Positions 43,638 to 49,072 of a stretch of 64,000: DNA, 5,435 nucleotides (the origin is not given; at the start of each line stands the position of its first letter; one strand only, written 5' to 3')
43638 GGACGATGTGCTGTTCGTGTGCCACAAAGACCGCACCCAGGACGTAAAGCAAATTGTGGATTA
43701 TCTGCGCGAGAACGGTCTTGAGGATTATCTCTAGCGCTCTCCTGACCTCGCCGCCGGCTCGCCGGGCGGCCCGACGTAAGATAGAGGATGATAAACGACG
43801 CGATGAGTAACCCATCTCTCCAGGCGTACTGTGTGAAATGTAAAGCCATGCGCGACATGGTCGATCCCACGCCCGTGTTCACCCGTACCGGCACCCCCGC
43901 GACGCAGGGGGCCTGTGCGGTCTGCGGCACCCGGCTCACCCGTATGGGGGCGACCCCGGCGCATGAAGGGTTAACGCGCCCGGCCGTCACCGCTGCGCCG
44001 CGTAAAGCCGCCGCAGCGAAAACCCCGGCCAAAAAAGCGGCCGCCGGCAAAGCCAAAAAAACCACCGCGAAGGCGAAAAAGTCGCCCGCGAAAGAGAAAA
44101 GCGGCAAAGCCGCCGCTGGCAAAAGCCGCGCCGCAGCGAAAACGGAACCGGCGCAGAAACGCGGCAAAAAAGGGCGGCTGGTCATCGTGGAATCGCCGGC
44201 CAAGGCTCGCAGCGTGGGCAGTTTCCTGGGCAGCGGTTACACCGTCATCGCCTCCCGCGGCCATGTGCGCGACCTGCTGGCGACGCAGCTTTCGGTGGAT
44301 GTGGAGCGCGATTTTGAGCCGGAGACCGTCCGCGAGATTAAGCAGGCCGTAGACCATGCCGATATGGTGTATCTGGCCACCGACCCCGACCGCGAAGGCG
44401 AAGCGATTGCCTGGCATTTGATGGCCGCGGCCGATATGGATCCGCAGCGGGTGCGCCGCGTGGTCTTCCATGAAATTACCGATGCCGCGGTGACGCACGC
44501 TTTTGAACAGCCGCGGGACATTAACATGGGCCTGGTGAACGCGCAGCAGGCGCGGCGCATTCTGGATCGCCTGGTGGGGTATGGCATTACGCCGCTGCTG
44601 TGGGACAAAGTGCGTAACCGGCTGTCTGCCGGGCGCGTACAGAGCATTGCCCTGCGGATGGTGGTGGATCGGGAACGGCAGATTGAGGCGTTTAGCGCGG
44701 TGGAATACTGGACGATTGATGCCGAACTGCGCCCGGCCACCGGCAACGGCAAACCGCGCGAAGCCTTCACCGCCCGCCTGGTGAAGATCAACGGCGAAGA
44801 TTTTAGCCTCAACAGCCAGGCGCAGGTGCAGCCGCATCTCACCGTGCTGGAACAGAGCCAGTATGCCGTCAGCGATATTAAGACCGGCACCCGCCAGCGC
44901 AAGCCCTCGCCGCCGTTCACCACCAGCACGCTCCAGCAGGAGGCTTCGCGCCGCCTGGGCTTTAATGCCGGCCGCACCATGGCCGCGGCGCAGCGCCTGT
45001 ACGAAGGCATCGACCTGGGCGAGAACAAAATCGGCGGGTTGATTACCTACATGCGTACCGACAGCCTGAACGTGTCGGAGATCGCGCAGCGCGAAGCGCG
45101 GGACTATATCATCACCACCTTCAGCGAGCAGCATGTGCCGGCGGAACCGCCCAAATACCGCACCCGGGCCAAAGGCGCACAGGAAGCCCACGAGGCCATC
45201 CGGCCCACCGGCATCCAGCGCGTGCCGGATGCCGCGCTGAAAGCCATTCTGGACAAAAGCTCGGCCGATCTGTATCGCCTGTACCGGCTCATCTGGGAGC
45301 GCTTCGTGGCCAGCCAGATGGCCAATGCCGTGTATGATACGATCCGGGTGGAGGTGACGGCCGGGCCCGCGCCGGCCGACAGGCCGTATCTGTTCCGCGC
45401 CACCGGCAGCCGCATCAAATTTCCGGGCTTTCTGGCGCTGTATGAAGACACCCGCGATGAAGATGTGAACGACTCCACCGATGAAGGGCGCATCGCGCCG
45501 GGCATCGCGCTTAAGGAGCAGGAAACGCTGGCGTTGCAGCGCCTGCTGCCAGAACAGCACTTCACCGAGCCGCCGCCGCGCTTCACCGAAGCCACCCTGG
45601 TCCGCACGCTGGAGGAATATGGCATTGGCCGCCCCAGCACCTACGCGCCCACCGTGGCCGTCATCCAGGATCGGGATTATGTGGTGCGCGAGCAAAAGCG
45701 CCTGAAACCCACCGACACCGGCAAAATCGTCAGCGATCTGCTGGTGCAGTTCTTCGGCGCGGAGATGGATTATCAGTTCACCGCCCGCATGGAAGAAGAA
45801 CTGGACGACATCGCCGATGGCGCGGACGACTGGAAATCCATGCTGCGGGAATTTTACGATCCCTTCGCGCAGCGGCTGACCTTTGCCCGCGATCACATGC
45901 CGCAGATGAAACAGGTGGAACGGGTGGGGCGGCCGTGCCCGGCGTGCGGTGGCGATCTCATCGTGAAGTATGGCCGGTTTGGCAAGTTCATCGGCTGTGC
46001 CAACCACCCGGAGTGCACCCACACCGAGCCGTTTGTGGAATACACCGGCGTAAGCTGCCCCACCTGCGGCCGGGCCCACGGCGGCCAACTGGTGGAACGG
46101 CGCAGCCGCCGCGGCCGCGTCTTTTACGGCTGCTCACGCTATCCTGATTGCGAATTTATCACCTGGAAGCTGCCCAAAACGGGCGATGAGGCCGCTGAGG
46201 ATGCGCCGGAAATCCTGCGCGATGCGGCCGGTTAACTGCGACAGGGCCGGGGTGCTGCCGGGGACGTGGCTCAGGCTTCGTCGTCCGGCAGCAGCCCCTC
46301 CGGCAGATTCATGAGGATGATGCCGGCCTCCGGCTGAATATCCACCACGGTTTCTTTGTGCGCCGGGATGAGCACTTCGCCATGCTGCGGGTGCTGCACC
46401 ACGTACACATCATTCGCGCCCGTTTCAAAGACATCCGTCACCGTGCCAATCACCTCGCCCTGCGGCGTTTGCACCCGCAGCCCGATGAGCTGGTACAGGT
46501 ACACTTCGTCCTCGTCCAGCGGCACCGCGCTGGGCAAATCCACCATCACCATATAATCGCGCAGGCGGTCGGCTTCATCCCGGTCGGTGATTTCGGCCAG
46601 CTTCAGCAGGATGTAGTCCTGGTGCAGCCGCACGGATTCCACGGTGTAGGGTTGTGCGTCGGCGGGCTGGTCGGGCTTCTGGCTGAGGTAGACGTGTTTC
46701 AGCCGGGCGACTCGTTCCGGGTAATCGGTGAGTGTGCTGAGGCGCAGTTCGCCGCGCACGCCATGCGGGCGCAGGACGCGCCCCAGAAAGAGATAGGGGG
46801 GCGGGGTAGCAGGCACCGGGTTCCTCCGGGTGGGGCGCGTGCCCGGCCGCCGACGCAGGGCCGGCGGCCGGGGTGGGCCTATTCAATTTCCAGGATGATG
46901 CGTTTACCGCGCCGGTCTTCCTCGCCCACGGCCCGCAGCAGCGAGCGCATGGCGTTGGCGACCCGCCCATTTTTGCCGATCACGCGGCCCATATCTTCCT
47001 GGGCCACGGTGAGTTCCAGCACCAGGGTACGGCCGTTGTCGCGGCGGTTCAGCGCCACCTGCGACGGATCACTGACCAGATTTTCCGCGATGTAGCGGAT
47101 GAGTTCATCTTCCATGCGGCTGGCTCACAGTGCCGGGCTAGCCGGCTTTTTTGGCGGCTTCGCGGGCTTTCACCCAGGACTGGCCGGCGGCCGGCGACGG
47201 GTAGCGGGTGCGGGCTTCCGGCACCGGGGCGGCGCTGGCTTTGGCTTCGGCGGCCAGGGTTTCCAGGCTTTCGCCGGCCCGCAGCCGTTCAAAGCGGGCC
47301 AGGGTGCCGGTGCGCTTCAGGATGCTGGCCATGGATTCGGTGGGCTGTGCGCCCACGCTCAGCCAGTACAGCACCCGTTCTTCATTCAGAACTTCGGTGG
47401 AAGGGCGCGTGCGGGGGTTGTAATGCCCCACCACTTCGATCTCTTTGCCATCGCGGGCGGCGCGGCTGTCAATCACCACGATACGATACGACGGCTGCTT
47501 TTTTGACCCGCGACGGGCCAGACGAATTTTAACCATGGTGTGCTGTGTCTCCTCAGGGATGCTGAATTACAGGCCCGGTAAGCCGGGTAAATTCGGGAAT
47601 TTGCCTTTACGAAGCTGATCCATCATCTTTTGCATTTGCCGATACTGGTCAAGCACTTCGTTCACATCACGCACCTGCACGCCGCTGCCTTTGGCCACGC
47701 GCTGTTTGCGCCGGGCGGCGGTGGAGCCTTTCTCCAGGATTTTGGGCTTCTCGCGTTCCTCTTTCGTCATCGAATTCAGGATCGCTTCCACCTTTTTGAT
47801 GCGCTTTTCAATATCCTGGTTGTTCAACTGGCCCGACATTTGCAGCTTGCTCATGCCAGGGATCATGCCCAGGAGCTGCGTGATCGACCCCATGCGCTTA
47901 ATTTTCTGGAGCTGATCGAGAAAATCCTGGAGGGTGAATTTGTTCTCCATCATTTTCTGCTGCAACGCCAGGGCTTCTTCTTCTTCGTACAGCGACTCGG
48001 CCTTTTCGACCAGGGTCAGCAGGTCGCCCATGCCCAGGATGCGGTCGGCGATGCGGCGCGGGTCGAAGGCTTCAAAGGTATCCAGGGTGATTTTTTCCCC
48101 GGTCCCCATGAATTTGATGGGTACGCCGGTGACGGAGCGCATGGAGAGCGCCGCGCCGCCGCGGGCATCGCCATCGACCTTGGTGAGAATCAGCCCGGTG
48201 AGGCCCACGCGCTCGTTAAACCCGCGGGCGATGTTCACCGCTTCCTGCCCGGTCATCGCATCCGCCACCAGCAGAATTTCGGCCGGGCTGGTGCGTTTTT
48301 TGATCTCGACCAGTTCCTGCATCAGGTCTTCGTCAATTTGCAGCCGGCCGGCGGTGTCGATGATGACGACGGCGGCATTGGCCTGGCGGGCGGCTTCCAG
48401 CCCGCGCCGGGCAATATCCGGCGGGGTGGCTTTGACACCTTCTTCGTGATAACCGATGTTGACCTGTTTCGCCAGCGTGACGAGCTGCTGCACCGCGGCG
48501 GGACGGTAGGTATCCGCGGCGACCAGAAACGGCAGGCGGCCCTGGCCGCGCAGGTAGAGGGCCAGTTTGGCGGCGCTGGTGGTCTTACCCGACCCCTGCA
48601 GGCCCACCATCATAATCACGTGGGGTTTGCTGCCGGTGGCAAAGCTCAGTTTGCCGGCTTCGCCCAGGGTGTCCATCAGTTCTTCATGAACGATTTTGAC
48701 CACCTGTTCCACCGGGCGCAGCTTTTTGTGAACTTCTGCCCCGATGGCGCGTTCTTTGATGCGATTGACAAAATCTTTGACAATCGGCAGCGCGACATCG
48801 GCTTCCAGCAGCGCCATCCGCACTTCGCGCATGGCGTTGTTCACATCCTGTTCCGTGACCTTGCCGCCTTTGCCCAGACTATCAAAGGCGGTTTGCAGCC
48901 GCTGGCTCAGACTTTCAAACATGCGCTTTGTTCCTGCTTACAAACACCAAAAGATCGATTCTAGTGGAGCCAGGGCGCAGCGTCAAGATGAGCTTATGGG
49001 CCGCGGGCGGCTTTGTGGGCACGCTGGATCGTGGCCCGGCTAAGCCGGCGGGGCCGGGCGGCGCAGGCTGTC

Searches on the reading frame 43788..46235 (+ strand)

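Call 90: search_protein_families(library=pfam, proteins=[window:43788-46235:+], max_evalue=0.0001)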
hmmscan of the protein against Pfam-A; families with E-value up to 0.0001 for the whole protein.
window:43788-46235:+ (815 aa): 4 families
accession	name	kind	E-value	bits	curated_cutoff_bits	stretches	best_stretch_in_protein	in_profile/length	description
PF01131.25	Topoisom_bac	-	1.8e-113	380.1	35.1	1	245-686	2-410/411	DNA topoisomerase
PF01396.24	Zn_ribbon_Top1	-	1.9e-26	92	32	2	715-749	2-36/39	Topoisomerase DNA binding C4 zinc finger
PF01751.28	Toprim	-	2.6e-18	66.4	23.1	1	131-230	2-96/96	Toprim domain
PF18930.5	DUF5679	-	1.8e-11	44.4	27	1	14-53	1-40/40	Domain of unknown function (DUF5679)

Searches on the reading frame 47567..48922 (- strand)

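Call 90: search_protein_families(library=pfam, proteins=[window:47567-48922:-], max_evalue=0.0001)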
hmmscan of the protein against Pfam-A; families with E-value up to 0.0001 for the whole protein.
window:47567-48922:- (451 aa): 6 families
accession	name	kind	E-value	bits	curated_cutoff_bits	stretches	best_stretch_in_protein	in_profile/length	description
PF00448.28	SRP54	-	8.6e-72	241.3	22.7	1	100-297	1-196/196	SRP54-type protein, GTPase domain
PF02978.25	SRP_SPB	-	2.4e-33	114.8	27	1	328-434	1-91/91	Signal peptide binding domain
PF02881.24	SRP54_N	-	3.7e-21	75.6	22.4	1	5-82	1-75/75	SRP54-type protein, helical bundle domain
PF13401.12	AAA_22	-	1.1e-06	29.4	27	1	101-219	6-121/130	AAA domain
PF13604.12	AAA_30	-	4.8e-05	23.6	27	1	97-222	15-125/191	AAA domain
PF13671.12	AAA_33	-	6.5e-05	23.7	27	0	102-191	1-78/143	AAA domain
